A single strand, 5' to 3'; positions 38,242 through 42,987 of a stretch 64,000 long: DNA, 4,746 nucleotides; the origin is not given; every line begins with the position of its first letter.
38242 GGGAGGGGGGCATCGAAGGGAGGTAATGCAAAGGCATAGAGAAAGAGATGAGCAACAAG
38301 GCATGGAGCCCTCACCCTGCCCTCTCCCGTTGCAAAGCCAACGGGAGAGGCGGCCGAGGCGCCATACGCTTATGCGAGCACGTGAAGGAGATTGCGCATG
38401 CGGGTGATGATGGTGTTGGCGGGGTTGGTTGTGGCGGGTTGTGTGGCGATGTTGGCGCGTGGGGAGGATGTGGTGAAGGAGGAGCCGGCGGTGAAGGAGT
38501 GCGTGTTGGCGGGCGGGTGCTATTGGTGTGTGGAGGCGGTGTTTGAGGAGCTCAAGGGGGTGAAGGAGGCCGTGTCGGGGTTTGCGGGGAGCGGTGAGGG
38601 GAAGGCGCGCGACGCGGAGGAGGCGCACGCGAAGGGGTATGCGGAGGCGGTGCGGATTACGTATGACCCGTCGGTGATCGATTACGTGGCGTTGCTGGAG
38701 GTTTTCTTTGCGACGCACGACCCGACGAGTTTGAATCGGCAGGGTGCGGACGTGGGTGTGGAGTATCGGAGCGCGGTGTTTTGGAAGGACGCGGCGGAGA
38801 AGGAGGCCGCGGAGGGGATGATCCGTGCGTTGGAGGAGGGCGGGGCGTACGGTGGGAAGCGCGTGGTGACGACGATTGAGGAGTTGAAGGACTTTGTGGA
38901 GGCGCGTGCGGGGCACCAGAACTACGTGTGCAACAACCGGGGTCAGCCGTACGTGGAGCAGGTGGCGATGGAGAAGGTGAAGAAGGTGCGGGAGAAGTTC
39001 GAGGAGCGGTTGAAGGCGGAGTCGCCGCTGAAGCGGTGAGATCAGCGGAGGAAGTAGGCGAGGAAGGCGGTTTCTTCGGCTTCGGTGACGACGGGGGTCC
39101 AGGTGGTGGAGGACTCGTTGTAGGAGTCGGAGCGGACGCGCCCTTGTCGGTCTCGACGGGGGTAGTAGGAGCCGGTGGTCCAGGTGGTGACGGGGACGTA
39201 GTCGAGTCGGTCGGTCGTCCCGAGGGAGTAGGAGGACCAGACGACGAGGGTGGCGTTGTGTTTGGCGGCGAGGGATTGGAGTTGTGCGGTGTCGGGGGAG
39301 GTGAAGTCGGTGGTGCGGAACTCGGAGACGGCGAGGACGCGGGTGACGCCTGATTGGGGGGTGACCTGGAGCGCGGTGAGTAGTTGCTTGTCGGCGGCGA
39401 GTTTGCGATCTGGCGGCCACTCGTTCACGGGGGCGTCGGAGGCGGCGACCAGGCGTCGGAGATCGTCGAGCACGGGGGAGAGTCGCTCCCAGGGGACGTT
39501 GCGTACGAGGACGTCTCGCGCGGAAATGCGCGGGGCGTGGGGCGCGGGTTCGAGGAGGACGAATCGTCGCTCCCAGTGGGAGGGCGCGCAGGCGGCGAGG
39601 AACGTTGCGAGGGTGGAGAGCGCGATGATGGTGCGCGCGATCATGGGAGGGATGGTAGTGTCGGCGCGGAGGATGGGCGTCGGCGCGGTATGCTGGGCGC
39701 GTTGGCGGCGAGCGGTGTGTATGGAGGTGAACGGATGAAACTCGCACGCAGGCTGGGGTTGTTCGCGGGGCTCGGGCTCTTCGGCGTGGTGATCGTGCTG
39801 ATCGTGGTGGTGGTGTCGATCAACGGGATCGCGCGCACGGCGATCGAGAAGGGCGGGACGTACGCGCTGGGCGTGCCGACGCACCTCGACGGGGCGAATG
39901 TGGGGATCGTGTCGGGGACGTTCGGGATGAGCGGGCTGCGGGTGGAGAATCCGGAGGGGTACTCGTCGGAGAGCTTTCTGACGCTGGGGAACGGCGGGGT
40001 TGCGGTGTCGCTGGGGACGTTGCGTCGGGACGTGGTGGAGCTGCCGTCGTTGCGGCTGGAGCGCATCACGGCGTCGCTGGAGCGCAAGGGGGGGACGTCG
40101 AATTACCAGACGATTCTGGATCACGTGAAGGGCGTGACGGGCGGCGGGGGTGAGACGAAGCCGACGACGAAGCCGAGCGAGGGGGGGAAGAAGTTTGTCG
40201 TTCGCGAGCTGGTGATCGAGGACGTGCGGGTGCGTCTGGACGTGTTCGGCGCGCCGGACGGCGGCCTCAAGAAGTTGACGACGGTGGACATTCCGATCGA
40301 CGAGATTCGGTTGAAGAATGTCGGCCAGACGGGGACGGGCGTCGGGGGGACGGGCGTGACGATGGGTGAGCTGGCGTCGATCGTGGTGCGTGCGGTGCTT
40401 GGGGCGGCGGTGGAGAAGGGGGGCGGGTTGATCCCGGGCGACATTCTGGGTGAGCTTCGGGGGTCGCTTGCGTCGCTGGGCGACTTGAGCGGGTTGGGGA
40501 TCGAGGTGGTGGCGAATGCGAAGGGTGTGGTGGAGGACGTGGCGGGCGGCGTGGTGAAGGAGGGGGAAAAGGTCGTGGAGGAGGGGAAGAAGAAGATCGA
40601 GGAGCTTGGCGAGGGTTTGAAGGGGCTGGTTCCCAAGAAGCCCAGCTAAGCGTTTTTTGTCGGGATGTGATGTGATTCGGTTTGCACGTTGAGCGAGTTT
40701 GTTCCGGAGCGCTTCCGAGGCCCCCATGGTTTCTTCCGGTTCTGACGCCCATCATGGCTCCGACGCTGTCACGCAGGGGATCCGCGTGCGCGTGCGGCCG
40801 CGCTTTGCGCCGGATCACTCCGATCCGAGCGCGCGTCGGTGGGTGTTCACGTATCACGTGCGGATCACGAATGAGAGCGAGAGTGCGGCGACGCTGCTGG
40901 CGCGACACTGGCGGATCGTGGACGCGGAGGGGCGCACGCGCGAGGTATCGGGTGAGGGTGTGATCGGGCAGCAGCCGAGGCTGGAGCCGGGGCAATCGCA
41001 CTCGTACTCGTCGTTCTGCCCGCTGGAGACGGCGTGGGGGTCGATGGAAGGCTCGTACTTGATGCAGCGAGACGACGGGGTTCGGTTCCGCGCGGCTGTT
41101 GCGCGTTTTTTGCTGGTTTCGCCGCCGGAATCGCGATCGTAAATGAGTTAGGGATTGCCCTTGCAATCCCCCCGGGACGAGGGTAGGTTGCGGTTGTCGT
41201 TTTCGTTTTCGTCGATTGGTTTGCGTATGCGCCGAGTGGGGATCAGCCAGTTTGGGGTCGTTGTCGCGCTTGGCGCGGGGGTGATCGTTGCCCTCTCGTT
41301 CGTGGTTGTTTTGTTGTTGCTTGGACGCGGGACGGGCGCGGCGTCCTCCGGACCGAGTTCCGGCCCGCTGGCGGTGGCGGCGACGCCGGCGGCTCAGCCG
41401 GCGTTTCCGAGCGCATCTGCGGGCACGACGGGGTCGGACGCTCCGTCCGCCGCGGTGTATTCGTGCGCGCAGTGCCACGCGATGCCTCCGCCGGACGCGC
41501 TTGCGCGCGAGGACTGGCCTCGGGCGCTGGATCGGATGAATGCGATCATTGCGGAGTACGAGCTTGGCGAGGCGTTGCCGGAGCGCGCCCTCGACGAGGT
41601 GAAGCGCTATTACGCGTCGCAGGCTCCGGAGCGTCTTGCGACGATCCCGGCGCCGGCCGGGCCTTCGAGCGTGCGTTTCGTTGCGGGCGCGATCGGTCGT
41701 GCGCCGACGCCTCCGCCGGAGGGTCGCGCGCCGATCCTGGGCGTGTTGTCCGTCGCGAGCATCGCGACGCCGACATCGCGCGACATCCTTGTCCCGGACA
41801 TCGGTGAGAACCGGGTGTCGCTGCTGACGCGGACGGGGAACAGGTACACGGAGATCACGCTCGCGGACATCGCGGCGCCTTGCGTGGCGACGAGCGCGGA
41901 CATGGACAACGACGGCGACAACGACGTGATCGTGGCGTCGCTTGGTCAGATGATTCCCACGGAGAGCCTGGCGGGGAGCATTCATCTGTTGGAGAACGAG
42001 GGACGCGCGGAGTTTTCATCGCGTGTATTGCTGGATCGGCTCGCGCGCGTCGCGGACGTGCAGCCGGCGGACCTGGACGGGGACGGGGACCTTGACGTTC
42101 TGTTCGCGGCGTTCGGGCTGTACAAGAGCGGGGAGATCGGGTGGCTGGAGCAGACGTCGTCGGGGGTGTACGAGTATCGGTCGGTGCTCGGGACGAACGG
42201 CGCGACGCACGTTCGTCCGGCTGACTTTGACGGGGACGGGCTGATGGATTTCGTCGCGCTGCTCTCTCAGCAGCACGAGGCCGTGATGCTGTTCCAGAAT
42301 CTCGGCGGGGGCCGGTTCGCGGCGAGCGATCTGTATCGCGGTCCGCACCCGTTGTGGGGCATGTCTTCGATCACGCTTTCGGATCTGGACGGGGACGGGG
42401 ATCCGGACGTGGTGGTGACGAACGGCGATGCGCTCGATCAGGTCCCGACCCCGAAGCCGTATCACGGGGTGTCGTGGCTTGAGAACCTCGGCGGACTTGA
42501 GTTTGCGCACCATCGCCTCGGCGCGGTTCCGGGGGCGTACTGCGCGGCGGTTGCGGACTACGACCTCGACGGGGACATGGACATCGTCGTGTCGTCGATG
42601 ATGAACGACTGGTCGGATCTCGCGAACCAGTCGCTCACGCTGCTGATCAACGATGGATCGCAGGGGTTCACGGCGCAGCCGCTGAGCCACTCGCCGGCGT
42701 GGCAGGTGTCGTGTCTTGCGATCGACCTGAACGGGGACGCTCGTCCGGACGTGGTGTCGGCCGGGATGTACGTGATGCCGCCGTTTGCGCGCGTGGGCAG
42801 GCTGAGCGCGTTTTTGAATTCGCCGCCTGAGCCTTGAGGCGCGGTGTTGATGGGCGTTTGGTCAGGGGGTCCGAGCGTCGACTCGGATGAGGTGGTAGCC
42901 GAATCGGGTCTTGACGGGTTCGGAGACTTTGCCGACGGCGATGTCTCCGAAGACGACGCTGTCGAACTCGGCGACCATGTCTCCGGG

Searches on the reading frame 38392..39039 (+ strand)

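Call 67: search_protein_families(library=pfam, proteins=[window:38392-39039:+], max_evalue=0.001)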
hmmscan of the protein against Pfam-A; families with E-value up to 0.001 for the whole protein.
window:38392-39039:+ (215 aa): 1 family
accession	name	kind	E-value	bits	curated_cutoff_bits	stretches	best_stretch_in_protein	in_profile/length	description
PF01625.27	PMSR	-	6.7e-46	156.8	23.7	1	37-187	2-151/153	Peptide methionine sulfoxide reductase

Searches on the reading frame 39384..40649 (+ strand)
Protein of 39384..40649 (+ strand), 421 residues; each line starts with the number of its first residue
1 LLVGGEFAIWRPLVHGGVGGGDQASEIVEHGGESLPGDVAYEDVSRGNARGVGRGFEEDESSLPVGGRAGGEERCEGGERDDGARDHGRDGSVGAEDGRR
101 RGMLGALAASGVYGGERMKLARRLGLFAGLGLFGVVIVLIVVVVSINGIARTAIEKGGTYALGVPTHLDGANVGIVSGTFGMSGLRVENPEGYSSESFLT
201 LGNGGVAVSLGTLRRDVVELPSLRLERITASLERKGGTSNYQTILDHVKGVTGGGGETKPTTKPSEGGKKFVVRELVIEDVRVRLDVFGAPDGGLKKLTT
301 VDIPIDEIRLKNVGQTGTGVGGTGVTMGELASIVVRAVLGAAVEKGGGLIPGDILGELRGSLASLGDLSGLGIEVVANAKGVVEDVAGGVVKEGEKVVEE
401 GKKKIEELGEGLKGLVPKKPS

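Call 67: search_protein_families(library=pfam, proteins=[window:39384-40649:+], max_evalue=0.001)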
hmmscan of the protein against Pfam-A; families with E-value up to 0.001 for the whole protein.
window:39384-40649:+ (421 aa): 1 family
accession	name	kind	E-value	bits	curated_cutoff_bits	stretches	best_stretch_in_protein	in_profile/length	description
PF05359.17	DUF748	-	2.8e-08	32.7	50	1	122-286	15-167/1037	Domain of Unknown Function (DUF748)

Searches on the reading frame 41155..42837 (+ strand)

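Call 67: search_protein_families(library=pfam, proteins=[window:41155-42837:+], max_evalue=0.001)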
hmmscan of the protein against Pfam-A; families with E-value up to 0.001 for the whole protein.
window:41155-42837:+ (560 aa): 2 families
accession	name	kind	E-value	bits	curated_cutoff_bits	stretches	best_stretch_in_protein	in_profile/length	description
PF13517.12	FG-GAP_3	-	9.6e-38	129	26.9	4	357-421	1-61/61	FG-GAP-like repeat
PF01839.29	FG-GAP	-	1.1e-17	63.9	22.1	1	404-426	3-25/37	FG-GAP repeat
